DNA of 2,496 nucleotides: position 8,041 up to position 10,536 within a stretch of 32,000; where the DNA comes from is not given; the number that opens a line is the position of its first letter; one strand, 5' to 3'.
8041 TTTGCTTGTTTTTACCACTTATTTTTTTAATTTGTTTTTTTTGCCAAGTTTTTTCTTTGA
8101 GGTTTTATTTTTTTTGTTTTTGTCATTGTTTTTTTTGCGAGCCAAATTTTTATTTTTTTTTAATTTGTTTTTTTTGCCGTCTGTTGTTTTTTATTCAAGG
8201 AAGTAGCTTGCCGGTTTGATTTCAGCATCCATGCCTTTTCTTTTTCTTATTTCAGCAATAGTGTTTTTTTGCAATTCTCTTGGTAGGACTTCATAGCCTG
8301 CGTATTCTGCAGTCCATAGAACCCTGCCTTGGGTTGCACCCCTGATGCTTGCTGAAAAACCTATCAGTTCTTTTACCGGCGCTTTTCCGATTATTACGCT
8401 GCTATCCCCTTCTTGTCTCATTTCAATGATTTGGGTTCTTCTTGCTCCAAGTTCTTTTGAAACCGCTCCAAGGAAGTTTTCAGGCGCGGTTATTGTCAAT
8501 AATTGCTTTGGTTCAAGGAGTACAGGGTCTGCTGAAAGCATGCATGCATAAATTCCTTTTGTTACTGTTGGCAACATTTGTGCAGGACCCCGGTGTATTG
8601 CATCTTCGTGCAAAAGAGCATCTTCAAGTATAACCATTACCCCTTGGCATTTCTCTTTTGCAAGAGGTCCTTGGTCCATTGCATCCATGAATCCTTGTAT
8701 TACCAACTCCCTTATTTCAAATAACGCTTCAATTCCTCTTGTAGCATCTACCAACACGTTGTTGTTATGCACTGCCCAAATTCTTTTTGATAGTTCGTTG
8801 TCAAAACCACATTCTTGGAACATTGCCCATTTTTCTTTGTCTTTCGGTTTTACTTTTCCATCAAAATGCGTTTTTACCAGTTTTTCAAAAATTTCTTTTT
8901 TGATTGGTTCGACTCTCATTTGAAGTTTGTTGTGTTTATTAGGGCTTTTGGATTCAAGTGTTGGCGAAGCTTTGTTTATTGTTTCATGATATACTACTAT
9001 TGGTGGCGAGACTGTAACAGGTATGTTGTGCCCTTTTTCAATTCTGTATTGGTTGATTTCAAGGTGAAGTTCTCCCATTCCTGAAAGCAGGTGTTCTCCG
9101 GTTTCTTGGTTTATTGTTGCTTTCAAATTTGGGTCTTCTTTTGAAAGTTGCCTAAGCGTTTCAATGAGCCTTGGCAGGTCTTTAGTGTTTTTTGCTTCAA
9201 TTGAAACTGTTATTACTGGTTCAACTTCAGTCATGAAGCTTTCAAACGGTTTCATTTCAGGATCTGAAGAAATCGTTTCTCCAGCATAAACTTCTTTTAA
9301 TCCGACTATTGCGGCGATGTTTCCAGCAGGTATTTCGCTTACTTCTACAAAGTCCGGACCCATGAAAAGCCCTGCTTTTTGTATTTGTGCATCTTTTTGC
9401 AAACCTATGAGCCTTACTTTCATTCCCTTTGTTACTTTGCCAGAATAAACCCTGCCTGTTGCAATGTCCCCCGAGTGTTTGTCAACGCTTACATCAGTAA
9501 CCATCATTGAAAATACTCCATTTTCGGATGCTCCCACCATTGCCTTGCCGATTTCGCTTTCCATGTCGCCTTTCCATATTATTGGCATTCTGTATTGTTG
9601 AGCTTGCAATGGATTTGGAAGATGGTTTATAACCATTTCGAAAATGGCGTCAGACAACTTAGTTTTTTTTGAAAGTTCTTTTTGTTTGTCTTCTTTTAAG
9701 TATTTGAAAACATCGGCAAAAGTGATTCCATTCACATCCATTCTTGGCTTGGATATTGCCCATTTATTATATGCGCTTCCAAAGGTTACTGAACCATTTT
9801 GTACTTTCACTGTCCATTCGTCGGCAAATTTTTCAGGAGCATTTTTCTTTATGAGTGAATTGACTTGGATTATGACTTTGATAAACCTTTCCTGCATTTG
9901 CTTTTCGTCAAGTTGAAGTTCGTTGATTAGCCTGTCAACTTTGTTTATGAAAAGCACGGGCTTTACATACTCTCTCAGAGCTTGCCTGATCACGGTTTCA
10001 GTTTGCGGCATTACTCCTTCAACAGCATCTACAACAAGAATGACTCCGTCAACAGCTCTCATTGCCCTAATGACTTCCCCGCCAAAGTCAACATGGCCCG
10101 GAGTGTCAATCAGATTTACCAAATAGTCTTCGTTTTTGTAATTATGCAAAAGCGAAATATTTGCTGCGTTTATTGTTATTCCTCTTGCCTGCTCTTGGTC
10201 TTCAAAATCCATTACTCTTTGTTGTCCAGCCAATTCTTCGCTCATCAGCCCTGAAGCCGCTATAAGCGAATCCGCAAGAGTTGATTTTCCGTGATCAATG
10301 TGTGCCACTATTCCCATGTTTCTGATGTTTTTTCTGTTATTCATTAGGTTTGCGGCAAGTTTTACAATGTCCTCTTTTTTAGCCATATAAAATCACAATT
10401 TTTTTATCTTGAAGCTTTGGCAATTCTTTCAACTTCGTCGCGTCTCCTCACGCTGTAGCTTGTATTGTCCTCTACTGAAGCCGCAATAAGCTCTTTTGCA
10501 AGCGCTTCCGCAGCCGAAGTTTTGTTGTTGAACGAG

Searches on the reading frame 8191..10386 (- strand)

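Call 9: search_protein_families(library=pfam, proteins=[window:8191-10386:-], max_evalue=0.01)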
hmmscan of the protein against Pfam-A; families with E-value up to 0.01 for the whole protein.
window:8191-10386:- (731 aa): 8 families
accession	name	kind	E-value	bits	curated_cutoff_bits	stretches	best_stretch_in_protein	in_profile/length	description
PF00009.33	GTP_EFTU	-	2.9e-57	193.8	26.5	1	19-257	1-187/188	Elongation factor Tu GTP binding domain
PF14492.12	EFG_III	-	3.2e-21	75.6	27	1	389-460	3-74/75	Elongation Factor G, domain III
PF00679.30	EFG_C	-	5.9e-20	71.5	27.9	1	622-707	1-87/89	Elongation factor G C-terminus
PF03764.24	EFG_IV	-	4.4e-19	68.9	24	1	513-619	11-120/121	Elongation factor G, domain IV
PF22042.2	EF-G_D2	-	2.1e-14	53.9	27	1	292-374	2-83/84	Elongation factor G domain 2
PF03144.31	GTP_EFTU_D2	-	5.7e-14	52.7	30.3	1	306-372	1-72/73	Elongation factor Tu domain 2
PF01926.29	MMR_HSR1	-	4.2e-05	24.1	21.9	1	25-149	3-113/113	50S ribosome-binding GTPase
PF16658.11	RF3_C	-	0.0049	17.1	40.1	0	393-478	12-97/132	Class II release factor RF3, C-terminal domain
